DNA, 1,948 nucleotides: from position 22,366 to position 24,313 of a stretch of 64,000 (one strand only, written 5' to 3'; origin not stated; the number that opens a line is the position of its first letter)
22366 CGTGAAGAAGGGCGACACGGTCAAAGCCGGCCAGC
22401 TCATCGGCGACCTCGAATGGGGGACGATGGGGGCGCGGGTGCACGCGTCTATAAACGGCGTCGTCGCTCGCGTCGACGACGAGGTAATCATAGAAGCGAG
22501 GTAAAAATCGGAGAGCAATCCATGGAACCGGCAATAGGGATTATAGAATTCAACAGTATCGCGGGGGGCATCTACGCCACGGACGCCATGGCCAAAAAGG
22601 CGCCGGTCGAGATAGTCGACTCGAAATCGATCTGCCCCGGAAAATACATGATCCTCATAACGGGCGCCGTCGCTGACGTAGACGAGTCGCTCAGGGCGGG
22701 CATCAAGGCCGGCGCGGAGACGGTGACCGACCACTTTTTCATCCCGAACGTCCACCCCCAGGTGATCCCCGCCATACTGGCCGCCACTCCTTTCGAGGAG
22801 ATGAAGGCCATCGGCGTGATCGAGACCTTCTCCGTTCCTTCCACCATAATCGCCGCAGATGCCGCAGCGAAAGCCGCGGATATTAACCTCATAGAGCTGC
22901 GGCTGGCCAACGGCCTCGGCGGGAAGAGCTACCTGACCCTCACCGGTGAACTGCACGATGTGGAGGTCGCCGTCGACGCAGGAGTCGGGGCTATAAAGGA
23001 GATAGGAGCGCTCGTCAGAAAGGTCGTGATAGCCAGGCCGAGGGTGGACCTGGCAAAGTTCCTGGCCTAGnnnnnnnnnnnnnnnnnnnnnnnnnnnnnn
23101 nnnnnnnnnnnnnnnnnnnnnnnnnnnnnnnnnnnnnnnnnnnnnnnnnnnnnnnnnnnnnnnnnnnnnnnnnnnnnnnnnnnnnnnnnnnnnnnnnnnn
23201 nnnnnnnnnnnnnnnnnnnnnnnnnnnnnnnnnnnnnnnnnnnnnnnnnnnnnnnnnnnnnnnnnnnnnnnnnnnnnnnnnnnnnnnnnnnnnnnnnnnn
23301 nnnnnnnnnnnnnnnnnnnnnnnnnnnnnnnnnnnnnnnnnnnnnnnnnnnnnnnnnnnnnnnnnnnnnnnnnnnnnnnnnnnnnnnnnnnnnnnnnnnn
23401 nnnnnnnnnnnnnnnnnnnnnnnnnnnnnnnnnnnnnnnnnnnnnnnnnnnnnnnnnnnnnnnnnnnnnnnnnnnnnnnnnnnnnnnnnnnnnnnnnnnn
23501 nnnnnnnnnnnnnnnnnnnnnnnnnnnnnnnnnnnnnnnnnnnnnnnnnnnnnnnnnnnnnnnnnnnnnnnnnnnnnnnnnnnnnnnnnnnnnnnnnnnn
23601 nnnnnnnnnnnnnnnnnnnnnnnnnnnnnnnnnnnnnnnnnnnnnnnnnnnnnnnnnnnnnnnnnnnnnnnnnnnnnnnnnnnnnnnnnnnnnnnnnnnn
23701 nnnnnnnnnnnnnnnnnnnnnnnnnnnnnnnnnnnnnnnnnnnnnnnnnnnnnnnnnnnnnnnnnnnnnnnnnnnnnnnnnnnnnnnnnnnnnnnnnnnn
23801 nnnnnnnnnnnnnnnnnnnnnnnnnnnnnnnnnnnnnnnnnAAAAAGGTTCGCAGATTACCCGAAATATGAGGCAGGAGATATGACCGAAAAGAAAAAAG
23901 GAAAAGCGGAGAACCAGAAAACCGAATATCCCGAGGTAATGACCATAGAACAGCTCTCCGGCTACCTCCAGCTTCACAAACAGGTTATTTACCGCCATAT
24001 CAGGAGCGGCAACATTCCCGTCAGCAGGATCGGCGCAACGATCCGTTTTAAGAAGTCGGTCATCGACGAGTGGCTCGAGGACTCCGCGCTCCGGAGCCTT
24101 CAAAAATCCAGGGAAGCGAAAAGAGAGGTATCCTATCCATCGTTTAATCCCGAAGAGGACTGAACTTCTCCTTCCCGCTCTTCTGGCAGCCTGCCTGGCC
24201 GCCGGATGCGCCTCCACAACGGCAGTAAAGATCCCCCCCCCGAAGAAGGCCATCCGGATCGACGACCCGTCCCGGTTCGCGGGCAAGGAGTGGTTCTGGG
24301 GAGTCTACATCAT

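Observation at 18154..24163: Compact aldolase-signature microcompartment locus with a PduS/PduT electron-relay pair and no phosphotransacylase or alcohol dehydrogenase in cis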

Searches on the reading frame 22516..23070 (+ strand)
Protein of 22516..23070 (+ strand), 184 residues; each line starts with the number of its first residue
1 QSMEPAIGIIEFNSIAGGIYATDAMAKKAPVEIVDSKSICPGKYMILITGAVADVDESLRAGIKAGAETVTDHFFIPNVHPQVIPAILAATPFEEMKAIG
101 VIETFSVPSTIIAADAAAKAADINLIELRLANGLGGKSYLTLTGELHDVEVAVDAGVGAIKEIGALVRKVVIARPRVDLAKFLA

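Call 3: search_protein_families(library=pfam, proteins=[window:22516-23070:+], max_evalue=0.01)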
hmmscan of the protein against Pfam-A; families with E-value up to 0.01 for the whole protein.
window:22516-23070:+ (184 aa): 1 family
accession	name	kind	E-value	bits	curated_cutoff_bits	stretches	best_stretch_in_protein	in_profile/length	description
PF00936.24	BMC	-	2.5e-44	149.6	24.5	2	6-78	1-74/75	BMC domain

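Call 13: search_solved_structures(query=window:22516-23070:+, show_alignments=2)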
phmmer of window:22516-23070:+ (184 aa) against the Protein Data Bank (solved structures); distinct sequences matched with E-value up to 0.001: 61 (the best 60 are shown).
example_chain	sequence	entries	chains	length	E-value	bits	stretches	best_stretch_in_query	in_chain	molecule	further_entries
3nwg_A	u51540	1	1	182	1.9e-52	181.1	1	6-181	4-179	Microcompartments protein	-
3pac_A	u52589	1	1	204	1e-38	136.4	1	3-178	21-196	Shell protein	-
3n79_A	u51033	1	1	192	4.1e-36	128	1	3-176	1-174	PduT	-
8t6n_A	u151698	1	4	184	1.6e-35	126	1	3-176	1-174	T33-27.1 : B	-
3vcd_A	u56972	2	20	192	2.2e-35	125.6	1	3-176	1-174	Propanediol utilization polyhedral body protein PduT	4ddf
4nwn_A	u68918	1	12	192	3.1e-34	121.9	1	3-176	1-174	Uncharacterized protein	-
6fdb_A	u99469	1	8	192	1.9e-33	119.3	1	3-176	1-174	Propanediol utilization protein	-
5dii_A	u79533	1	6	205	2.2e-28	102.9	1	4-176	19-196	Microcompartments protein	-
5dih_A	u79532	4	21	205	6.2e-27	98.1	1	4-176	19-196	Microcompartments protein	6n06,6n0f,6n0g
8ui2_A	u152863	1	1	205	9.3e-25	91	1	4-160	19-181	T33-ml28-redesigned-tandem-BMC-T-fold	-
8ukm_A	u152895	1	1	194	3.3e-24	89.3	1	4-156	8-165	T33-ml30-redesigned-tandem-BMC-T-fold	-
8un1_B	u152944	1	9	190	1.9e-23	86.8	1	4-159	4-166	T33-ml23-redesigned-tandem-BMC-T-fold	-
8uf0_B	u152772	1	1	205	2.4e-23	86.4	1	4-159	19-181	T33-ml23-redesigned-tandem-BMC-T-fold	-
6ner_A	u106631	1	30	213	1e-10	45.4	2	93-179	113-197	BMC-H tandem fusion protein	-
4qiv_A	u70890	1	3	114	1.2e-09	41.9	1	97-184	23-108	Bacterial microcompartments family protein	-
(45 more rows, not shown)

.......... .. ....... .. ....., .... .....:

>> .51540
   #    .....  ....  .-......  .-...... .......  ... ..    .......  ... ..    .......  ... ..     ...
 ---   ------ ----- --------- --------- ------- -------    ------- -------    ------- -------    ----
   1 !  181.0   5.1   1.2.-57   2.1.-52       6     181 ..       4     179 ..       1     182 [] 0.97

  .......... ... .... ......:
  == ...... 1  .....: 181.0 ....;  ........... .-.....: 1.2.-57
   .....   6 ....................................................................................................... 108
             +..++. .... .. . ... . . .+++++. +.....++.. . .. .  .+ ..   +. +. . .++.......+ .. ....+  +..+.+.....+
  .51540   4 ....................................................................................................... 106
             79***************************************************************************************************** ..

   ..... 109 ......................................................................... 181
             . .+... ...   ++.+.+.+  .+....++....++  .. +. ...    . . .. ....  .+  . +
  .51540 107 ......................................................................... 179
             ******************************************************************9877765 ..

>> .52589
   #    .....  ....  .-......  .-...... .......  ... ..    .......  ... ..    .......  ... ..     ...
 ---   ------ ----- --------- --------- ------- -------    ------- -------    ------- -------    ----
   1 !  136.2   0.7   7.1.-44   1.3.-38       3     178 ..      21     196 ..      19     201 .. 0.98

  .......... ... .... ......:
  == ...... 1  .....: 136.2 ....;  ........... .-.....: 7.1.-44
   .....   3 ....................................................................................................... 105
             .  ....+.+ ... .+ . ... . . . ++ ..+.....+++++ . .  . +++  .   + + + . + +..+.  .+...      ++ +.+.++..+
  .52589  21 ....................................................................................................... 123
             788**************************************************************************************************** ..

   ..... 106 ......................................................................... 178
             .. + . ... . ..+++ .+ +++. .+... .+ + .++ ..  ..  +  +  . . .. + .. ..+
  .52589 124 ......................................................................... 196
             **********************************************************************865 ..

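Call 40: search_protein_families(library=ncbifam, proteins=[window:22522-23070:+], max_evalue=0.00001)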
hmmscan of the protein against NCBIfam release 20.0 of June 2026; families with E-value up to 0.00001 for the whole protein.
window:22522-23070:+ (182 aa): 5 families
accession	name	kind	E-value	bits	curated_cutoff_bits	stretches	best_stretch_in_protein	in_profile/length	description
TIGR02526.1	eut_PduT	equivalog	5.3e-35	120.7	250.3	1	1-180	1-181/182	ethanolamine utilization microcompartment shell protein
NF053792.1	beta_CO2some_O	equivalog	4.3e-17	62.3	270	1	95-179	112-194/205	beta-carboxysome assembly protein CcmO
NF012018.0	PRK15474.1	equivalog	3.1e-16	59.5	133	1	94-179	1-84/97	ethanolamine utilization microcompartment protein EutM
NF053791.1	BMC_CsoS1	equivalog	8.4e-16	58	166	2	96-180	8-91/93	alpha-carboxysome major shell protein CsoS1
NF012010.0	PRK15466.1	equivalog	7e-13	48.9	218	1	95-177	3-83/166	ethanolamine utilization microcompartment protein EutK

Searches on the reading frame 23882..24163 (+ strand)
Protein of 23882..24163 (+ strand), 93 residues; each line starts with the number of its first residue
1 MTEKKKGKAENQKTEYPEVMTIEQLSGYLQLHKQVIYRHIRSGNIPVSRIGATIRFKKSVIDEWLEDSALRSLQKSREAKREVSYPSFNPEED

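Call 3: search_protein_families(library=pfam, proteins=[window:23882-24163:+], max_evalue=0.01)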
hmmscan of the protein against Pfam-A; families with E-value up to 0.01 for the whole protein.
window:23882-24163:+ (93 aa): 1 family
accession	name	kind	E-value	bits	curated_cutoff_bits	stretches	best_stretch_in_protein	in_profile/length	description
PF12728.13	HTH_17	-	1.7e-12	47.9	27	1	19-67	1-49/51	Helix-turn-helix domain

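Call 40: search_protein_families(library=ncbifam, proteins=[window:23882-24163:+], max_evalue=0.00001)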
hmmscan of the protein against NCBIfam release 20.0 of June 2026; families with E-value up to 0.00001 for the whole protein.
window:23882-24163:+ (93 aa): 2 families
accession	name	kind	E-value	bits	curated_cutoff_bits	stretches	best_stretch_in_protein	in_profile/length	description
TIGR01764.1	excise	domain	4.9e-11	42.8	28.8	1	20-66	2-48/49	excisionase family DNA-binding protein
NF047737.1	antiphage_MADS1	equivalog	8.7e-11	41.9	80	1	18-65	2-49/49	methylation-associated defense system helix-turn-helix domain-containing protein MAD1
